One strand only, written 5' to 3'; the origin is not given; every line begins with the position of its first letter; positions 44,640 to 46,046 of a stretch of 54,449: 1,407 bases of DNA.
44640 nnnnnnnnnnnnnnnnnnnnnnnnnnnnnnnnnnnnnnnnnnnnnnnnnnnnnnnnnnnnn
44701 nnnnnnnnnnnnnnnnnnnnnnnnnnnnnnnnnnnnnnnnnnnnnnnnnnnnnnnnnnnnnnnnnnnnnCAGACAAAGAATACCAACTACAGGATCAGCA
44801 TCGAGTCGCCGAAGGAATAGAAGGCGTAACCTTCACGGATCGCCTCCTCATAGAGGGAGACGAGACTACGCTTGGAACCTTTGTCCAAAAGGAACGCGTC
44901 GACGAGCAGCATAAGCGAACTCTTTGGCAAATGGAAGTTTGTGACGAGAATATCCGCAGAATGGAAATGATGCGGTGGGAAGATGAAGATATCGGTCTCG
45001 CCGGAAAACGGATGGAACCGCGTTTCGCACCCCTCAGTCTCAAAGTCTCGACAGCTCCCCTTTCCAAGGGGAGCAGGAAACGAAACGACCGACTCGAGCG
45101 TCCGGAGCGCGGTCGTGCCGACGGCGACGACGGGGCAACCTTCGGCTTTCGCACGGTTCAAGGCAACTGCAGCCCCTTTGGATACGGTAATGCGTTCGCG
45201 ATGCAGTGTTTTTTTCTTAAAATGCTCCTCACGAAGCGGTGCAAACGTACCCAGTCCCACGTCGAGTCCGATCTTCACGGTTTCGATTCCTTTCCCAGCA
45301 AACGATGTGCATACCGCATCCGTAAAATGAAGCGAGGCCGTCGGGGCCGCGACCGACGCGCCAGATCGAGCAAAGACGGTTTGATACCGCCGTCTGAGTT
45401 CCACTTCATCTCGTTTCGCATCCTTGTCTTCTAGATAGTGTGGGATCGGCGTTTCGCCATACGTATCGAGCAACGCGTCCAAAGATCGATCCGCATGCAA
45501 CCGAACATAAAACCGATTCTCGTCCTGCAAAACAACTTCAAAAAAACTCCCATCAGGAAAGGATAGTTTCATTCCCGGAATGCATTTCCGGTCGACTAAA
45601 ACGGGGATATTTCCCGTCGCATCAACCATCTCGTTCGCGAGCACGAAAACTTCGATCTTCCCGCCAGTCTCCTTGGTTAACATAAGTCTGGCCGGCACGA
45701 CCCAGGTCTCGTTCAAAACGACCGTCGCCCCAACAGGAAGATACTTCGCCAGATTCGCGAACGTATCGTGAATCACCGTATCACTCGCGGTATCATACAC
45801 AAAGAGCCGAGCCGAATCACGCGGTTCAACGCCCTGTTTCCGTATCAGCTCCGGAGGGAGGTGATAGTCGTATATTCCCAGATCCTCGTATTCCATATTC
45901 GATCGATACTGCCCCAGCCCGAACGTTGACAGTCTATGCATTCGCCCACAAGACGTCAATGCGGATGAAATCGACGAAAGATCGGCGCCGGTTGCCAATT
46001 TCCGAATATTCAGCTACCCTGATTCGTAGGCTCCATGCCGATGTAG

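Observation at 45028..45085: Intergenic palindromic repeat module also present in frame inside queA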

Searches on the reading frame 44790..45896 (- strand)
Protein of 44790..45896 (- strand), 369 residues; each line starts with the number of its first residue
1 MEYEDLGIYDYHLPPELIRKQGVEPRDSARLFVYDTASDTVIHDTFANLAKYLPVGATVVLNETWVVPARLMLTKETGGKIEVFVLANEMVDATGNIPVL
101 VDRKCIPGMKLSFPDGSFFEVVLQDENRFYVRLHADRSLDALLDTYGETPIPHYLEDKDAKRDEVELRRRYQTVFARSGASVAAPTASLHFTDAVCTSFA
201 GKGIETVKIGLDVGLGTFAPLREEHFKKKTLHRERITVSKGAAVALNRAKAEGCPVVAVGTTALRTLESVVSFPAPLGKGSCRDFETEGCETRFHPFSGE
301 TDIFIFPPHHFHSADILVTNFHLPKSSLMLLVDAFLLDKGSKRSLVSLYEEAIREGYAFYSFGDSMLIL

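Call 13: search_solved_structures(query=window:44790-45896:-, show_alignments=2)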
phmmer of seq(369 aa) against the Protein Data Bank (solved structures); distinct sequences matched with E-value up to 0.001: 3.
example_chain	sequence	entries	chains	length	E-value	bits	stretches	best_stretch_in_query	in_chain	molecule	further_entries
1wdi_A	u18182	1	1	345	8.8e-63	215.9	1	4-369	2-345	hypothetical protein TT0907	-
1vky_A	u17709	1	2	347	6.1e-61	209.9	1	7-369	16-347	S-adenosylmethionine:tRNA ribosyltransferase-isomerase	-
1yy3_A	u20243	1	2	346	1.6e-57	198.6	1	7-369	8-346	S-adenosylmethionine:tRNA ribosyltransferase-isomerase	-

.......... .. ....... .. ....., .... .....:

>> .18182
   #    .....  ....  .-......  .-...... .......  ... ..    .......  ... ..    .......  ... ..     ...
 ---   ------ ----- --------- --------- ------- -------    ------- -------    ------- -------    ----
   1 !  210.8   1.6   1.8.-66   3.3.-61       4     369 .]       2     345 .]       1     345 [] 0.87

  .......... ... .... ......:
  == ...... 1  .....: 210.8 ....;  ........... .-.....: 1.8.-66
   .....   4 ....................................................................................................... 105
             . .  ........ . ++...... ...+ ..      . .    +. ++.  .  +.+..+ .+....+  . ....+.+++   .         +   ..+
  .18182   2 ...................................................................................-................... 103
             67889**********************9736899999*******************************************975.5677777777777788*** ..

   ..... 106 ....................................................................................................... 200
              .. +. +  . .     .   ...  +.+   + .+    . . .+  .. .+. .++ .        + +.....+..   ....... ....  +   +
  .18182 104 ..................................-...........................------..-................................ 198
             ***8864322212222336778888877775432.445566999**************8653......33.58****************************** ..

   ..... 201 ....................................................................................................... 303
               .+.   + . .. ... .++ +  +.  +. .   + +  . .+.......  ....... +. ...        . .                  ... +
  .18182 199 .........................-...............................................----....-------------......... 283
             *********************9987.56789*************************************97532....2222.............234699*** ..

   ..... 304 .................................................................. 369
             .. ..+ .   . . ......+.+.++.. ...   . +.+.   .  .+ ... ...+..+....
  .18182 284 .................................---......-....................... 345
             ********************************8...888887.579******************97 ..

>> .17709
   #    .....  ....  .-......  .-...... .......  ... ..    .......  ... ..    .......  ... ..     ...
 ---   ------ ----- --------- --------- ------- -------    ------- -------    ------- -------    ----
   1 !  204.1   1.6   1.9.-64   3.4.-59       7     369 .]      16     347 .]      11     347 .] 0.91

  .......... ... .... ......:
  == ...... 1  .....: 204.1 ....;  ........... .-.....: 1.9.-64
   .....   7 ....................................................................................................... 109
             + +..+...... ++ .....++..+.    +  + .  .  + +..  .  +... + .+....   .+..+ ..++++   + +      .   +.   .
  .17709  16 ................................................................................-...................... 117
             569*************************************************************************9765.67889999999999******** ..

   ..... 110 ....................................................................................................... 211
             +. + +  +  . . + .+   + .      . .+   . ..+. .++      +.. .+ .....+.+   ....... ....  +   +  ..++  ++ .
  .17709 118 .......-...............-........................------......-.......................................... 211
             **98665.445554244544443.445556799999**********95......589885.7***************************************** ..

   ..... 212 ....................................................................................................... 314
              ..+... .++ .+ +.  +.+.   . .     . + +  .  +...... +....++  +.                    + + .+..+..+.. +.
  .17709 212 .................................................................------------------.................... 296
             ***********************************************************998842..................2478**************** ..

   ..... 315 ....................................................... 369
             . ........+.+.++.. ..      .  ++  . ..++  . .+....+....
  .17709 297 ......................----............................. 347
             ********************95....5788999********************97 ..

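Call 14: find_homologous_proteins(query=window:44790-45896:-)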
Query seq(369 aa) (369 aa): 7999 proteins with E <= 0.001 among 8000 candidates; the best 120 are listed.
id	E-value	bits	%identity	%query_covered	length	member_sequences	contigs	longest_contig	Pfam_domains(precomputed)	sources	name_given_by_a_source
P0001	2.2e-246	835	100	100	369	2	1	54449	PF02547.21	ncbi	ncbi:MAG: tRNA preQ1(34) S-adenosylmethionine ribosyltransferase-isomerase QueA [Candidatus Moraniib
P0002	3.2e-177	607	75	100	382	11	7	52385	PF02547.21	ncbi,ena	-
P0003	8.7e-170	583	72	100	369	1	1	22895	PF02547.21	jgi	-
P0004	6.4e-169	580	74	100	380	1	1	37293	PF02547.21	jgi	jgi:S-adenosylmethionine:tRNA ribosyltransferase-isomerase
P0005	2.5e-168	578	70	100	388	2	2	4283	PF02547.21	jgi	jgi:S-adenosylmethionine:tRNA ribosyltransferase-isomerase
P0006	3.1e-168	578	74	100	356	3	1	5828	PF02547.21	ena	-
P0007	4.8e-168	577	75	100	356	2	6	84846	PF02547.21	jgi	-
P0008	1.3e-167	576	72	100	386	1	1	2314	PF02547.21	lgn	-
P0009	1.0e-166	573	72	100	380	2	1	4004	PF02547.21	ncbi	-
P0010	1.6e-166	572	68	100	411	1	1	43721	PF02547.21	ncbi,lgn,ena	ncbi:MAG: S-adenosylmethionine:tRNA ribosyltransferase-isomerase [Candidatus Moraniibacteriota bacte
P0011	6.8e-165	567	72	100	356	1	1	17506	PF02547.21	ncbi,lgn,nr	ncbi:MAG: tRNA preQ1(34) S-adenosylmethionine ribosyltransferase-isomerase QueA [Candidatus Moranbac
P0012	3.4e-164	564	72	100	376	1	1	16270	PF02547.21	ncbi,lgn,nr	ncbi:MAG TPA: tRNA preQ1(34) S-adenosylmethionine ribosyltransferase-isomerase QueA [Candidatus Fimi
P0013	1.1e-163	563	73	100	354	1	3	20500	PF02547.21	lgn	-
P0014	1.8e-162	559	72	100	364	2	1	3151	PF02547.21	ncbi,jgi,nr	ncbi:MAG: tRNA preQ1(34) S-adenosylmethionine ribosyltransferase-isomerase QueA [Candidatus Moranbac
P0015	2.4e-161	555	72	100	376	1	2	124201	PF02547.21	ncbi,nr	ncbi:MAG: tRNA preQ1(34) S-adenosylmethionine ribosyltransferase-isomerase QueA [Candidatus Moranbac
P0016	2.8e-161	555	66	100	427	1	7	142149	PF02547.21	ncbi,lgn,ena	-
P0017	9.8e-161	553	72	100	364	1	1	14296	PF02547.21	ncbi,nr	ncbi:MAG: tRNA preQ1(34) S-adenosylmethionine ribosyltransferase-isomerase QueA [Candidatus Moranbac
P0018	1.2e-160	553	72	100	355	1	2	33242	PF02547.21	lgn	-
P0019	1.3e-160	553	69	100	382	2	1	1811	PF02547.21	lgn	-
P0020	1.4e-160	553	72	100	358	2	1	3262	PF02547.21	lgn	-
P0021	5.8e-160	551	71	100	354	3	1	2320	PF02547.21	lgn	-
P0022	1.7e-158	546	71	100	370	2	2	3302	PF02547.21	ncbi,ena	-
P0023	1.1e-156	540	70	100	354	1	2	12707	PF02547.21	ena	-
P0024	9.4e-155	533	70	100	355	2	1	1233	PF02547.21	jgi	-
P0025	2.8e-154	532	69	100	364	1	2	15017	PF02547.21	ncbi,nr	ncbi:MAG: tRNA preQ1(34) S-adenosylmethionine ribosyltransferase-isomerase QueA [Candidatus Moranbac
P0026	3.0e-149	515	67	100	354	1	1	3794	PF02547.21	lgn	-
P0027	1.7e-145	503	67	100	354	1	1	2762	PF02547.21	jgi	-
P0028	2.0e-144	499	66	100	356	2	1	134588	PF02547.21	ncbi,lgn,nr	ncbi:MAG: tRNA preQ1(34) S-adenosylmethionine ribosyltransferase-isomerase QueA [Candidatus Moranbac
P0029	2.3e-144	499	68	100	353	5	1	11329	PF02547.21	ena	-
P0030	1.8e-142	493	66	100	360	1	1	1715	PF02547.21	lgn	-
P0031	1.8e-142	493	67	100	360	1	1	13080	PF02547.21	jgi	jgi:S-adenosylmethionine:tRNA ribosyltransferase-isomerase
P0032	4.4e-142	492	64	100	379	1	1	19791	PF02547.21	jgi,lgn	-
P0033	7.3e-142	491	66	100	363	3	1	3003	PF02547.21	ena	-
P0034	6.0e-141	488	66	100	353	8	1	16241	PF02547.21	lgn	-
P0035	2.1e-140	486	64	100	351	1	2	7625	PF02547.21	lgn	-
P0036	2.5e-140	486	63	100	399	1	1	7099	PF02547.21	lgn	-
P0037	1.4e-138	480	64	100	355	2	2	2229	PF02547.21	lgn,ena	-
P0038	2.9e-138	479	65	100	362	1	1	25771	PF02547.21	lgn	-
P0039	3.8e-138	479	65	100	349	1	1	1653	PF02547.21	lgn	-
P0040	3.5e-137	476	64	100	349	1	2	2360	PF02547.21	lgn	-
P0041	7.9e-137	474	64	100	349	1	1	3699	PF02547.21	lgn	-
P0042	2.1e-136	473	64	100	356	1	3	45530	PF02547.21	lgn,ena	-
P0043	4.9e-136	472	62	100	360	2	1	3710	PF02547.21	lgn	-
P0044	1.4e-135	470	61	100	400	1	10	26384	PF02547.21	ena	-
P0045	2.0e-135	470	64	100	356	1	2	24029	PF02547.21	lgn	-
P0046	1.7e-134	467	63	100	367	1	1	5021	PF02547.21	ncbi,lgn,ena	-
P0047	1.8e-134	467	62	100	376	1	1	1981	PF02547.21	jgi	jgi:S-adenosylmethionine:tRNA ribosyltransferase-isomerase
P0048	2.1e-134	466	61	100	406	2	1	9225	PF02547.21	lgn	-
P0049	4.1e-134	465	62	100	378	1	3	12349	PF02547.21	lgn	-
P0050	1.6e-133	464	58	99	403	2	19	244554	PF02547.21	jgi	jgi:S-adenosylmethionine:tRNA ribosyltransferase-isomerase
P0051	2.0e-133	463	61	99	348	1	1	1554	PF02547.21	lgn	-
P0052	9.1e-133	461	61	100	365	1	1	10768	PF02547.21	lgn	-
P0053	1.0e-132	461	61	100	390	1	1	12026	PF02547.21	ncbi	-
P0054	1.1e-131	457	59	100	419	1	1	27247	PF02547.21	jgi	jgi:S-adenosylmethionine:tRNA ribosyltransferase-isomerase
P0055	1.2e-131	457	60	100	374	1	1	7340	PF02547.21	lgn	-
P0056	2.5e-131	456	60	100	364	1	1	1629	PF02547.21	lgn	-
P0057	4.4e-131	456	61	99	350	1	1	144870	PF02547.21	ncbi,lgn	-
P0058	4.9e-131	455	57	99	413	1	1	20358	PF02547.21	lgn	-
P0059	7.5e-131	455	56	100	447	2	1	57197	PF02547.21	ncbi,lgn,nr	ncbi:MAG: S-adenosylmethionine:tRNA ribosyltransferase-isomerase [Candidatus Moranbacteria bacterium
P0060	1.8e-130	453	58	100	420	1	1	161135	PF02547.21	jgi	jgi:S-adenosylmethionine:tRNA ribosyltransferase-isomerase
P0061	5.1e-130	452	60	99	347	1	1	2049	PF02547.21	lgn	-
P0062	3.8e-129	449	62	100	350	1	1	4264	PF02547.21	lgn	-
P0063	4.2e-129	449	61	100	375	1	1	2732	PF02547.21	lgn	-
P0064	6.6e-129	448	60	99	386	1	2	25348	PF02547.21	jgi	jgi:S-adenosylmethionine:tRNA ribosyltransferase-isomerase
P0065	9.4e-129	448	60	99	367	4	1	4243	PF02547.21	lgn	-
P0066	9.5e-129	448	60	99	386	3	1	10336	PF02547.21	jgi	jgi:S-adenosylmethionine:tRNA ribosyltransferase-isomerase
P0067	2.6e-128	446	58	100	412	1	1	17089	PF02547.21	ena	-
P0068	7.1e-128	445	59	99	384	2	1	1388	PF02547.21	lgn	-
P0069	1.3e-126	441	60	100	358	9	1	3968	PF02547.21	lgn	-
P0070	2.1e-126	440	61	99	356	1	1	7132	PF02547.21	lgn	-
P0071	5.1e-126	439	60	100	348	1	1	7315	PF02547.21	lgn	-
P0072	5.1e-126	439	59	99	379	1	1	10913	PF02547.21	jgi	jgi:S-adenosylmethionine:tRNA ribosyltransferase-isomerase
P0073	9.2e-126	438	60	99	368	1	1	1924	PF02547.21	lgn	-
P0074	1.8e-125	437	62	100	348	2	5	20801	PF02547.21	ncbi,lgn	-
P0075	3.8e-125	436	60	100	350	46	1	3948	PF02547.21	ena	-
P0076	6.5e-125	435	60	100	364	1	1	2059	PF02547.21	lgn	-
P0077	1.2e-124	434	60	100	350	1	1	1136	PF02547.21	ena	-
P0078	1.6e-124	434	60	99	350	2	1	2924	PF02547.21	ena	-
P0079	1.7e-124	434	60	100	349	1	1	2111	PF02547.21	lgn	-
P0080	1.9e-124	434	57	100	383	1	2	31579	PF02547.21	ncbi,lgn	ncbi:MAG: tRNA preQ1(34) S-adenosylmethionine ribosyltransferase-isomerase QueA [Candidatus Moraniib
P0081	2.0e-124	434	78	69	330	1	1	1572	PF02547.21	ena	-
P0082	2.3e-124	433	57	100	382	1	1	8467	PF02547.21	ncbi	-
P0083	3.3e-124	433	56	100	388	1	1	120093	PF02547.21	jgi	jgi:S-adenosylmethionine:tRNA ribosyltransferase-isomerase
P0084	3.8e-124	433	57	100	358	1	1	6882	PF02547.21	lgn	-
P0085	5.2e-124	432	57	100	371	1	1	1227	PF02547.21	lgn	-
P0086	1.2e-123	431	58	99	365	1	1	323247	PF02547.21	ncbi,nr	ncbi:MAG: tRNA preQ1(34) S-adenosylmethionine ribosyltransferase-isomerase QueA [Candidatus Moranbac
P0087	1.2e-123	431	61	100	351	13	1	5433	PF02547.21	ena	-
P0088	1.5e-123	431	59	99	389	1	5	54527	PF02547.21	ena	-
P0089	1.9e-123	430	60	100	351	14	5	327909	PF02547.21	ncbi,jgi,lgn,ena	jgi:S-adenosylmethionine:tRNA ribosyltransferase-isomerase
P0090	2.2e-123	430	61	100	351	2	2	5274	PF02547.21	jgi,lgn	jgi:S-adenosylmethionine:tRNA ribosyltransferase-isomerase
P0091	3.1e-123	430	59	100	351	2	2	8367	PF02547.21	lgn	-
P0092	4.2e-123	429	58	100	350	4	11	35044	PF02547.21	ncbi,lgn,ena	-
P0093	5.5e-123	429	59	100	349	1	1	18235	PF02547.21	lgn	-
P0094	7.1e-123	429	57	100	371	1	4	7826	PF02547.21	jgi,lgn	jgi:S-adenosylmethionine:tRNA ribosyltransferase-isomerase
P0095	1.1e-122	428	58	100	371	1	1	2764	PF02547.21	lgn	-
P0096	1.1e-122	428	56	99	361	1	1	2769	PF02547.21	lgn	-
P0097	1.4e-122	428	58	100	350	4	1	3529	PF02547.21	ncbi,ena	ncbi:MAG: tRNA preQ1(34) S-adenosylmethionine ribosyltransferase-isomerase QueA [Patescibacteria gro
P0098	1.4e-122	428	61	100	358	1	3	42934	PF02547.21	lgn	-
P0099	1.5e-122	427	57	99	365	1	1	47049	PF02547.21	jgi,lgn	jgi:S-adenosylmethionine:tRNA ribosyltransferase-isomerase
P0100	3.0e-122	426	59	100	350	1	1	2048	PF02547.21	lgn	-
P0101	3.5e-122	426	60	100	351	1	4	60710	PF02547.21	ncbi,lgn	-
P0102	4.1e-122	426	60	100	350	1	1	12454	PF02547.21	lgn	-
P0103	4.3e-122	426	60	100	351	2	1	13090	PF02547.21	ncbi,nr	ncbi:MAG: tRNA preQ1(34) S-adenosylmethionine ribosyltransferase-isomerase QueA [Candidatus Moranbac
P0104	5.0e-122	426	58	99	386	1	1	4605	PF02547.21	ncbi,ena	-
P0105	5.3e-122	426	61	100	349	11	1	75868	PF02547.21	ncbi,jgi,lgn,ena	jgi:S-adenosylmethionine:tRNA ribosyltransferase-isomerase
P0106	5.9e-122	425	60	100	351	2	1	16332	PF02547.21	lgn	-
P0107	7.8e-122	425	60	100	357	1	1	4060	PF02547.21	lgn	-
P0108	1.4e-121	424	60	100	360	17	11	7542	PF02547.21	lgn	-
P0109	2.2e-121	424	59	100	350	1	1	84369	PF02547.21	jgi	jgi:S-adenosylmethionine:tRNA ribosyltransferase-isomerase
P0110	2.4e-121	423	54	100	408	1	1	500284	PF02547.21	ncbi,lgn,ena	-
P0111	2.5e-121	423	57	100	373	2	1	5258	PF02547.21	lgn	-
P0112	2.6e-121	423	58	100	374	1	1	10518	PF02547.21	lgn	-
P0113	3.4e-121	423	59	100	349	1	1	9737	PF02547.21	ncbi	ncbi:MAG: tRNA preQ1(34) S-adenosylmethionine ribosyltransferase-isomerase QueA [Candidatus Moraniib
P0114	4.0e-121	423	59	100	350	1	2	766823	PF02547.21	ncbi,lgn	ncbi:MAG: tRNA preQ1(34) S-adenosylmethionine ribosyltransferase-isomerase QueA [Candidatus Moraniib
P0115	8.0e-121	422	59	100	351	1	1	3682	PF02547.21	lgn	-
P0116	9.0e-121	422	60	100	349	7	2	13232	PF02547.21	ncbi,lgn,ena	-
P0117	1.0e-120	421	57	100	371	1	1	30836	PF02547.21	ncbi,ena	-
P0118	1.1e-120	421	59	100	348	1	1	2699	PF02547.21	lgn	-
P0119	1.4e-120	421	60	98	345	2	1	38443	PF02547.21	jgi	-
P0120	2.2e-120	420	59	100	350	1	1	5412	PF02547.21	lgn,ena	-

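Call 17: find_encoding_contigs(protein=P0110, flank=10000, max_places=1)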
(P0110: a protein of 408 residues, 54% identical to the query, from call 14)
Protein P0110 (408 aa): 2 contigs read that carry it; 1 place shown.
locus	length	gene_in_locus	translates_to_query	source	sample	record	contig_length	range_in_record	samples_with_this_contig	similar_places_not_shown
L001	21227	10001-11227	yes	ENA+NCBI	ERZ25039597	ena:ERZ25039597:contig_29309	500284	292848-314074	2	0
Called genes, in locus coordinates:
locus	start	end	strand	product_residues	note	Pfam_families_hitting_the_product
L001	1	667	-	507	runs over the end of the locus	-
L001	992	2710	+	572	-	PF01555:N6_N4_Mtase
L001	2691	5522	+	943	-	PF00270:DEAD (weak), PF04851:ResIII, PF27159:HI_1054_N, PF27365:HI_1054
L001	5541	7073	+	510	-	PF00580:UvrD-helicase (weak), PF01443:Viral_helicase1 (faint), PF13245:AAA_19, PF00580:UvrD-helicase, PF13361:UvrD_C, PF13538:UvrD_C_2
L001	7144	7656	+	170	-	-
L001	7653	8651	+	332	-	PF14022:DUF4238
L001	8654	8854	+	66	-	-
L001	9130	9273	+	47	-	-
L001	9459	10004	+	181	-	PF08448:PAS_4, PF13426:PAS_9 (weak)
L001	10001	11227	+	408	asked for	PF02547:Queuosine_synth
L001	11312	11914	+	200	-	-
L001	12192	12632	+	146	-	PF01281:Ribosomal_L9_N, PF03948:Ribosomal_L9_C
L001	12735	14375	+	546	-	PF01656:CbiA (faint), PF06418:CTP_synth_N, PF00117:GATase, PF07722:Peptidase_C26 (weak)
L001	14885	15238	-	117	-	PF01016:Ribosomal_L27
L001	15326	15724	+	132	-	-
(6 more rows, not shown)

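Call 18: find_encoding_contigs(protein=P0067, flank=10000, max_places=1)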
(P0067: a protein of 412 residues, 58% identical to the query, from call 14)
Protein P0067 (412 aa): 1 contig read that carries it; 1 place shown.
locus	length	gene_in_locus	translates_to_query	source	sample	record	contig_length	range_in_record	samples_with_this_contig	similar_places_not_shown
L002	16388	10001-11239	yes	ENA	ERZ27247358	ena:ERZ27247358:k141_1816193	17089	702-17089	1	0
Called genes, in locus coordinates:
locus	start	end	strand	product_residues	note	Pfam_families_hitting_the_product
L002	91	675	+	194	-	PF01926:MMR_HSR1, PF02421:FeoB_N, PF03193:RsgA_GTPase (faint), PF00009:GTP_EFTU (weak)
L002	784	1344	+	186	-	PF01863:YgjP-like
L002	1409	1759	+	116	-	PF02482:Ribosomal_S30AE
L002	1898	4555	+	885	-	PF07517:SecA_DEAD, PF01043:SecA_PP_bind, PF21090:P-loop_SecA, PF07516:SecA_SW, PF02810:SEC-C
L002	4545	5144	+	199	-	PF00300:His_Phos_1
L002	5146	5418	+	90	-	-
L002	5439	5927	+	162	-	PF00293:NUDIX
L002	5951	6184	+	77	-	PF07866:DUF1653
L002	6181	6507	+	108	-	PF04266:ASCH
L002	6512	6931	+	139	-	-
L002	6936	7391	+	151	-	-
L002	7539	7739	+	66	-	-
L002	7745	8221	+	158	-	PF00293:NUDIX, PF14815:NUDIX_4 (weak), PF22327:Nudt16-like (weak)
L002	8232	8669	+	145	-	PF00293:NUDIX, PF14815:NUDIX_4 (weak)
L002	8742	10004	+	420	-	PF03825:Nuc_H_symport (faint), PF07690:MFS_1, PF00083:Sugar_tr (weak), PF12832:MFS_1_like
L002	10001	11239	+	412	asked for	PF02547:Queuosine_synth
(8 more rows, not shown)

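Call 19: find_encoding_contigs(protein=P0002, flank=10000, max_places=1)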
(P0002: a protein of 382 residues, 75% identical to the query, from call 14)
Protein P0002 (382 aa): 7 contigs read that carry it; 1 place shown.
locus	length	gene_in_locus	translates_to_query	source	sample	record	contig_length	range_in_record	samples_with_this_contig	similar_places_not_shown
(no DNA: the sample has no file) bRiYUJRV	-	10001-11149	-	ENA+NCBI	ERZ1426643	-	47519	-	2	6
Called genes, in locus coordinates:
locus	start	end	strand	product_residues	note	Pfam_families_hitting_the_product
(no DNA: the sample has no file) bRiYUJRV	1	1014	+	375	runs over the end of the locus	PF01098:FTSW_RODA_SPOVE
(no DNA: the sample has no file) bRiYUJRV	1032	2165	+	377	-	PF03033:Glyco_transf_28, PF04101:Glyco_tran_28_C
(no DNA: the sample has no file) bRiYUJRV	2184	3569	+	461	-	PF01225:Mur_ligase, PF08245:Mur_ligase_M, PF02875:Mur_ligase_C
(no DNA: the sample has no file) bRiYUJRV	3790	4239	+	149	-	-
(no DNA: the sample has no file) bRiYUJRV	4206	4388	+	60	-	-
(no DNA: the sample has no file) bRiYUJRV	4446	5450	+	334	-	PF01565:FAD_binding_4, PF02873:MurB_C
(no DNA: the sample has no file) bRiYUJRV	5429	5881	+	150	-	PF02482:Ribosomal_S30AE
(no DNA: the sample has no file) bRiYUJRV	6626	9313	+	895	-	PF07517:SecA_DEAD, PF01043:SecA_PP_bind, PF21090:P-loop_SecA, PF07516:SecA_SW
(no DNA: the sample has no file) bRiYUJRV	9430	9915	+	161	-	PF00383:dCMP_cyt_deam_1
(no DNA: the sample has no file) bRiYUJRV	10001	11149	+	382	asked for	PF02547:Queuosine_synth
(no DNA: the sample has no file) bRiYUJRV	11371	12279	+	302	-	-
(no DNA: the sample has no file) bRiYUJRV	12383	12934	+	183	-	PF02834:LigT_PEase (faint), PF13563:2_5_RNA_ligase2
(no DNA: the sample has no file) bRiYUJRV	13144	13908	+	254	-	PF03808:Glyco_tran_WecG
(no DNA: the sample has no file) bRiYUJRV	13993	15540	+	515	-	PF00749:tRNA-synt_1c, PF19269:Anticodon_2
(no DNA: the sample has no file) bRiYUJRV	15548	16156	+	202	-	PF12917:YfbR-like, PF13023:HD_3, PF01966:HD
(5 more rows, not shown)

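Call 20: find_encoding_contigs(protein=P0003, flank=10000, max_places=1)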
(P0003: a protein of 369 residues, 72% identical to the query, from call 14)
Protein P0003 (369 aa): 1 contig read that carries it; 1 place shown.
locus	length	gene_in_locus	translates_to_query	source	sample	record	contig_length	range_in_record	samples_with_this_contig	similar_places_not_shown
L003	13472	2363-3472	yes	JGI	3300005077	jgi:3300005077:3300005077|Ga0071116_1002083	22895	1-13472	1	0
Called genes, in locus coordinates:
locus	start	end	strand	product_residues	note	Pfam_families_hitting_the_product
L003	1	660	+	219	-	?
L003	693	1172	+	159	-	PF00383:dCMP_cyt_deam_1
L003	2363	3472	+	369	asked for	PF02547:Queuosine_synth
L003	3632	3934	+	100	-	-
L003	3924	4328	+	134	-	PF13380:CoA_binding_2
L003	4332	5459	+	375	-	PF03734:YkuD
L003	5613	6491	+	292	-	PF00483:NTP_transferase, PF01128:IspD (weak), PF12804:NTP_transf_3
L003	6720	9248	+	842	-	-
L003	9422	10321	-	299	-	PF10096:DUF2334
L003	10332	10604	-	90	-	-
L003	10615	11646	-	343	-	PF00535:Glycos_transf_2, PF10111:Glyco_tranf_2_2, PF13506:Glyco_transf_21, PF13641:Glyco_tranf_2_3, PF01644:Chitin_synth_1 (weak), PF13632:Glyco_trans_2_3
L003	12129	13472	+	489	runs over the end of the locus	PF02018:CBM_4_9 (faint), PF01522:Polysacc_deac_1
